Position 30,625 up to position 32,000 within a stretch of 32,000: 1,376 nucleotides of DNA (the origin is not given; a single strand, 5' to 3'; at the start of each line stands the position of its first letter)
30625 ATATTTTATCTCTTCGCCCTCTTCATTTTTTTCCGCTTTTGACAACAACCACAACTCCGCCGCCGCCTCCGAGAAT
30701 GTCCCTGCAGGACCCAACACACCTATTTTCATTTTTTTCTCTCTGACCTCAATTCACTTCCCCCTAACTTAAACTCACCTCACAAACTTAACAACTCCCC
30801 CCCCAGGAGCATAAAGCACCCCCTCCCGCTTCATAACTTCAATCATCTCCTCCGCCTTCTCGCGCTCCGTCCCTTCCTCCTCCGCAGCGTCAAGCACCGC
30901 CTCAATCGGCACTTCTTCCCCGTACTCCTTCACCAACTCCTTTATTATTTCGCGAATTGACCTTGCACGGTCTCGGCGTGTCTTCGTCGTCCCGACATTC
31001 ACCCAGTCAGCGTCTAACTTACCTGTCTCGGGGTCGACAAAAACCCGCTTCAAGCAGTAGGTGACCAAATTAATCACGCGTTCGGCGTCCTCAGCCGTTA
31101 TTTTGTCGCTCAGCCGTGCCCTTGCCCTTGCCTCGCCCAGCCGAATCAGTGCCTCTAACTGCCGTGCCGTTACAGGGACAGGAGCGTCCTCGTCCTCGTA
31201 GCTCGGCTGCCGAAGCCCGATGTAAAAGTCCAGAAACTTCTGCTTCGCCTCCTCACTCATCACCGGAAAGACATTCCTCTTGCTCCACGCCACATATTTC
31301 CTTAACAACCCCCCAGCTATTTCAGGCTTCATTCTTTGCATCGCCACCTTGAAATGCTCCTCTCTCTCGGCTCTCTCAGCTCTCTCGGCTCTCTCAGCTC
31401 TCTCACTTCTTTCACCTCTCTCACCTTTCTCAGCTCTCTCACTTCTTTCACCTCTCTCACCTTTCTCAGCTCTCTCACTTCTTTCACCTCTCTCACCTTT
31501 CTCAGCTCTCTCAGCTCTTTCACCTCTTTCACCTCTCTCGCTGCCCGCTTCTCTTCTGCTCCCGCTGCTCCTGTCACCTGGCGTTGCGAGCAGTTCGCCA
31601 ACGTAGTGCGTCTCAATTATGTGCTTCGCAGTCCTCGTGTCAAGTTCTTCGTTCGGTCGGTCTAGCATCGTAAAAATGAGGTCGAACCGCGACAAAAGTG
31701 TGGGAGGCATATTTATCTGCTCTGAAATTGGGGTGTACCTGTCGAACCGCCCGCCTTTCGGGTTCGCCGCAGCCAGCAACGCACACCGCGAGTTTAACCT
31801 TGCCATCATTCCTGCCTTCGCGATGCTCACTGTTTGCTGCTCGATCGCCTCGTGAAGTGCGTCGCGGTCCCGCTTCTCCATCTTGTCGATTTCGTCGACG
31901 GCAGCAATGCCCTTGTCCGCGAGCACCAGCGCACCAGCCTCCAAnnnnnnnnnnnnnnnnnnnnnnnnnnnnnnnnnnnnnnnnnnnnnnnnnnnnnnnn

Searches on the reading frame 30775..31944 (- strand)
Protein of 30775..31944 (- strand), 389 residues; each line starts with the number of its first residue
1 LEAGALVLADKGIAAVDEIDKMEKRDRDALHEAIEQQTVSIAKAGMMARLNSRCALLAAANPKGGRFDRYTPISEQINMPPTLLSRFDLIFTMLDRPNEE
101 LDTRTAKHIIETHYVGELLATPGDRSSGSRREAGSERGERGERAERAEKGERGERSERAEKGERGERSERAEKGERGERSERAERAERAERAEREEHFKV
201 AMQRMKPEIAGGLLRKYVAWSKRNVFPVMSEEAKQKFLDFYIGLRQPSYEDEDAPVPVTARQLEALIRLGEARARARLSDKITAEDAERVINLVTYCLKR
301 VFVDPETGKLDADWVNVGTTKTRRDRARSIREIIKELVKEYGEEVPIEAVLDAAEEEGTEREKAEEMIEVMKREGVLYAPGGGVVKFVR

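Call 39: search_protein_families(library=pfam, proteins=[window:30775-31944:-], max_evalue=0.001)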
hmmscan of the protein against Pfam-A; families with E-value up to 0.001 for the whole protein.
window:30775-31944:- (389 aa): 4 families
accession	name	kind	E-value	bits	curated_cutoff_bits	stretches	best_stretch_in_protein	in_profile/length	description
PF00493.29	MCM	-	1.1e-49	169.1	23.3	1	1-113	112-224/224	MCM P-loop domain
PF17855.7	MCM_lid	-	1.2e-24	87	27.4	1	213-297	2-86/87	MCM AAA-lid domain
PF21120.3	MCM_WH_arc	-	2.4e-09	37.5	26.1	1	325-385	1-62/63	Archaeal MCM, winged-helix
PF01078.27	Mg_chelatase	-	6.6e-07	29.4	20.3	1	3-63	99-159/207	Magnesium chelatase, subunit ChlI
